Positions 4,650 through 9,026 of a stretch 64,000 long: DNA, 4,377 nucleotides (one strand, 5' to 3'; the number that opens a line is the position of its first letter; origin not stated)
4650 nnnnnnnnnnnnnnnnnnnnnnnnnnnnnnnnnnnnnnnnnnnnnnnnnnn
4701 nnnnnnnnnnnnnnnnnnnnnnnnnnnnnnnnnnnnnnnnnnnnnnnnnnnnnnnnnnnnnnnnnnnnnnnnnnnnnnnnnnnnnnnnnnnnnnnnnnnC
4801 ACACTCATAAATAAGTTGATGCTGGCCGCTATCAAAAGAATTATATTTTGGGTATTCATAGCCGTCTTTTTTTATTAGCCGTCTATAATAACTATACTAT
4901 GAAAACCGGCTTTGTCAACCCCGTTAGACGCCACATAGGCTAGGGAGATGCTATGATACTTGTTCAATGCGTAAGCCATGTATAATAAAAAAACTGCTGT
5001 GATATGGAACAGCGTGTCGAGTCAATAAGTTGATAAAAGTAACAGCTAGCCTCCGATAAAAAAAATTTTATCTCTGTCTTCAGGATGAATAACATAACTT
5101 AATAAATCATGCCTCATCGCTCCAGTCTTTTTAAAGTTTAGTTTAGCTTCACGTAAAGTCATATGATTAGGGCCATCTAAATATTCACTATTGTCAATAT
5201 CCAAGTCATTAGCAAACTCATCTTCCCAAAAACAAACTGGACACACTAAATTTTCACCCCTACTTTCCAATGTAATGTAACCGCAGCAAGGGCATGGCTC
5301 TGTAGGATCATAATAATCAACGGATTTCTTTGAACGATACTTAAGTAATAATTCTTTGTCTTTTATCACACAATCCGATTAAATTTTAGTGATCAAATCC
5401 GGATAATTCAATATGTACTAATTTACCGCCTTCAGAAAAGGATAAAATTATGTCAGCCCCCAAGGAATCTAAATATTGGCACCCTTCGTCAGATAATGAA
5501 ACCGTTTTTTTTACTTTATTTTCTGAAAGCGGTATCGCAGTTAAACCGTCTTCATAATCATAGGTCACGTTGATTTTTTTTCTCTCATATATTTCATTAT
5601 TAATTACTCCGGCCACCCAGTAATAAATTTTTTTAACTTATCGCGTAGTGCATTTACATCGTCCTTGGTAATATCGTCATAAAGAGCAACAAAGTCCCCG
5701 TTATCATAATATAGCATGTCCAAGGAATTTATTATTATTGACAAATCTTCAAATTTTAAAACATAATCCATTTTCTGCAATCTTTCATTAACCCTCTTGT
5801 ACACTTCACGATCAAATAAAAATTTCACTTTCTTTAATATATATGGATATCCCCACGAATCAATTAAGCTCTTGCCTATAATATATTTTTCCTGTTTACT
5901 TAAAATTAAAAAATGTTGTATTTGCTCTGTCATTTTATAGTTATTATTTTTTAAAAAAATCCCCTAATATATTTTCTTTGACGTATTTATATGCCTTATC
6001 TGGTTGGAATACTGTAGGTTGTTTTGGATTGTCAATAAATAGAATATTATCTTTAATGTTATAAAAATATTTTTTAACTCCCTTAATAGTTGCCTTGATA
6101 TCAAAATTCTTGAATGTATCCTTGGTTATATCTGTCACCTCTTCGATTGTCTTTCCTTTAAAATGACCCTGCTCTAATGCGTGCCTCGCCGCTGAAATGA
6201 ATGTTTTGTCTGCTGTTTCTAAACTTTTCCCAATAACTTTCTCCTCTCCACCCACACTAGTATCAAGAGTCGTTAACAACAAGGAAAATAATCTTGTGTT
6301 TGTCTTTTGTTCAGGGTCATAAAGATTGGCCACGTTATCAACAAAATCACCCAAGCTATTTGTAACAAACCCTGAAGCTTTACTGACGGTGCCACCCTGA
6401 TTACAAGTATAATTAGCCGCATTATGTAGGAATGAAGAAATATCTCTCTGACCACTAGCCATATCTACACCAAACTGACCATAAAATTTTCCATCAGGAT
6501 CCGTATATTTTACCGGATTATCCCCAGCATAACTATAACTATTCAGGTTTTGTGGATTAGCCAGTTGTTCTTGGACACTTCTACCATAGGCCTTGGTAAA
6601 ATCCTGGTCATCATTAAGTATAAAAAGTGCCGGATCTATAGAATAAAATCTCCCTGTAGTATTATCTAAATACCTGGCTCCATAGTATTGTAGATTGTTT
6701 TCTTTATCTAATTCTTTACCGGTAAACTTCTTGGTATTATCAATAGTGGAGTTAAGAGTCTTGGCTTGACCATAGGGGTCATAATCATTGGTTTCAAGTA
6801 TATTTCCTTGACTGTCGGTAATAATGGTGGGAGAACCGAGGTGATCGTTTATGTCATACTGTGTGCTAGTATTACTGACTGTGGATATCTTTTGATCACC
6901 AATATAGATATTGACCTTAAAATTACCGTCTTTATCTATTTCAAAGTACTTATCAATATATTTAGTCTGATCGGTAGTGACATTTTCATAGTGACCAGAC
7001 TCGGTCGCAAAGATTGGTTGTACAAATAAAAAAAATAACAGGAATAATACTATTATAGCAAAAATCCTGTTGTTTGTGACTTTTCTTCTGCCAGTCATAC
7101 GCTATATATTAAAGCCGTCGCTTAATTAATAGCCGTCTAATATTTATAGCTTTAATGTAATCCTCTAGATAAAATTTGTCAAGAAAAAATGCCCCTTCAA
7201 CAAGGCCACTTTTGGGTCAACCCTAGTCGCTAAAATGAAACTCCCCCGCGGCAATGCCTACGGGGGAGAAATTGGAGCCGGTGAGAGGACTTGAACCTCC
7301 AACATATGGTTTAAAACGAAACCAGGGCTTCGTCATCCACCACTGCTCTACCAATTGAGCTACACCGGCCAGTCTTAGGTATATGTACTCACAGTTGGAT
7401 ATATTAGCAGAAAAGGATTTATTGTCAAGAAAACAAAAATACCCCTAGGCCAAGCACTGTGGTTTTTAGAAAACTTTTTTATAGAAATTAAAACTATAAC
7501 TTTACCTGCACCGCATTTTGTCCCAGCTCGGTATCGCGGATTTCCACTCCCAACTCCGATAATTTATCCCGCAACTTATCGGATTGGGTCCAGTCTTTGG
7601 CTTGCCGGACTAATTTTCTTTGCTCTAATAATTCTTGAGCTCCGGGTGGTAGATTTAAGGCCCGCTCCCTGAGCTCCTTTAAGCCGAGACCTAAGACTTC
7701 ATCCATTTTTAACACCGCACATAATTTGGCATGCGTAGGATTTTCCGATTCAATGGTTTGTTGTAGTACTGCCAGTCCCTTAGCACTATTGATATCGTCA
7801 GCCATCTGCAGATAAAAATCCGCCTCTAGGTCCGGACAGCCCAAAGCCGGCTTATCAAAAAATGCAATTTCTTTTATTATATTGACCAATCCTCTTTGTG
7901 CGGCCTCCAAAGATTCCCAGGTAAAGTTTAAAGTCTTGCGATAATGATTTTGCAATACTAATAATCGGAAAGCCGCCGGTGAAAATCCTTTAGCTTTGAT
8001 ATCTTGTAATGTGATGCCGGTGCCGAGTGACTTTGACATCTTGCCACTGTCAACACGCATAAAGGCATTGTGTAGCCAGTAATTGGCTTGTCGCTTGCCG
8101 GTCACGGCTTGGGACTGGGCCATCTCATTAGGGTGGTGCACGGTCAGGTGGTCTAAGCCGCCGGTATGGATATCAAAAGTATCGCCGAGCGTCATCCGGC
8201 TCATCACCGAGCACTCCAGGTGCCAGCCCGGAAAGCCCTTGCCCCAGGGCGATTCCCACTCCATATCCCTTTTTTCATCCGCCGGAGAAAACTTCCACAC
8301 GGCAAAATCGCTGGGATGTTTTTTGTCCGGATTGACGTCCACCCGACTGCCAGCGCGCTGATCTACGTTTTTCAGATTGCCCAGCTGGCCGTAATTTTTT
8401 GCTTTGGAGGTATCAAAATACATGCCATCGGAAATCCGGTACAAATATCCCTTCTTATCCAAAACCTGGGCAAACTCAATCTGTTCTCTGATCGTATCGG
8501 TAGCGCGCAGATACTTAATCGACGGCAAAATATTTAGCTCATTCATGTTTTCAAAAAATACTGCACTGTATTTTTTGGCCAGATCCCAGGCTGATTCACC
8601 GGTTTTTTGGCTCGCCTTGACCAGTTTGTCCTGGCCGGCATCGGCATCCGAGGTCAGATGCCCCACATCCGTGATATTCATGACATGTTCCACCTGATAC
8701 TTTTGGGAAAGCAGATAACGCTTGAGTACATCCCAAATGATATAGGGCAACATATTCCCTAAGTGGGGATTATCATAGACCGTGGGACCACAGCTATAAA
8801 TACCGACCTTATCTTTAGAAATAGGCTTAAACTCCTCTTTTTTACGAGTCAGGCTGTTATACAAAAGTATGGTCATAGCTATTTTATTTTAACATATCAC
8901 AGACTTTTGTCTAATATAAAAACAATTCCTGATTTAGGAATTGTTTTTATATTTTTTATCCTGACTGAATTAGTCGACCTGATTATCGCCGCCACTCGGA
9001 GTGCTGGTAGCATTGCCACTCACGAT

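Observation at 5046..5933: Three small genes immediately downstream of the Rhs toxin: candidate immunity/accessory cassette (hypothetical, DUF2283-like, CPCC)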

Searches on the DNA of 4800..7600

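Call 91: search_rna_families(source=window, start=4800, end=7600, threshold=evalue, max_evalue=0.1)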
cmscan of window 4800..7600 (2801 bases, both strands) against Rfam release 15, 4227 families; matches with E-value up to 0.1: 1.
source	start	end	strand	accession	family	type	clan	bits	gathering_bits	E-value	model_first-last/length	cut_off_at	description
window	7276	7369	-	RF00005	tRNA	Gene; tRNA;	CL00001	54.9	29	2e-10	1-71/71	no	tRNA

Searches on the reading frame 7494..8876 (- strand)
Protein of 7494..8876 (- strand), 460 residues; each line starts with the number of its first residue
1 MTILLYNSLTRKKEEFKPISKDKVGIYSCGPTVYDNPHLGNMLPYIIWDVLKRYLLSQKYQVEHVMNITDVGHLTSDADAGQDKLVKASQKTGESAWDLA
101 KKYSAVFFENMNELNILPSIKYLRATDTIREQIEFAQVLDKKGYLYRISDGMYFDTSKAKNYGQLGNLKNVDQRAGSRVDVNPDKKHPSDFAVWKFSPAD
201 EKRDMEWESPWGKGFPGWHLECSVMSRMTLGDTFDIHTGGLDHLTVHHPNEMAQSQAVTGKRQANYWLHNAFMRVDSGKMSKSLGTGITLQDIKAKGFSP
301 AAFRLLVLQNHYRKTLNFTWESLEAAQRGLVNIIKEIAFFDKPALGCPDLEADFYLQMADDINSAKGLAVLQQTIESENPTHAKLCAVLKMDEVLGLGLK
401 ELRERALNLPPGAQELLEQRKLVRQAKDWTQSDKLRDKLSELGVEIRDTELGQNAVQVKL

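Call 93: search_protein_families(library=pfam, proteins=[window:7494-8876:-], max_evalue=0.01)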
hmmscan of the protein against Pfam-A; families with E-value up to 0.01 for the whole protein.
window:7494-8876:- (460 aa): 5 families
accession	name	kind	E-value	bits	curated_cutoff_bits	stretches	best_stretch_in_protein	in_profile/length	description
PF01406.26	tRNA-synt_1e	-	3.7e-94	315.9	27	1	16-327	2-300/301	tRNA synthetases class I (C) catalytic domain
PF09334.17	tRNA-synt_1g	-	6.9e-12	45.3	20.1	2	34-162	11-130/391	tRNA synthetases class I (M)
PF23493.1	CysS_C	-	1.7e-08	34.9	23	1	409-453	4-48/51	Cysteinyl-tRNA ligase anticodon binding domain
PF00133.28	tRNA-synt_1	-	0.00087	18.6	22.7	0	21-156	22-167/414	tRNA synthetases class I (I, L, M and V)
PF01921.24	tRNA-synt_1f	-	0.0078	15.6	27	0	271-323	274-325/360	tRNA synthetases class I (K)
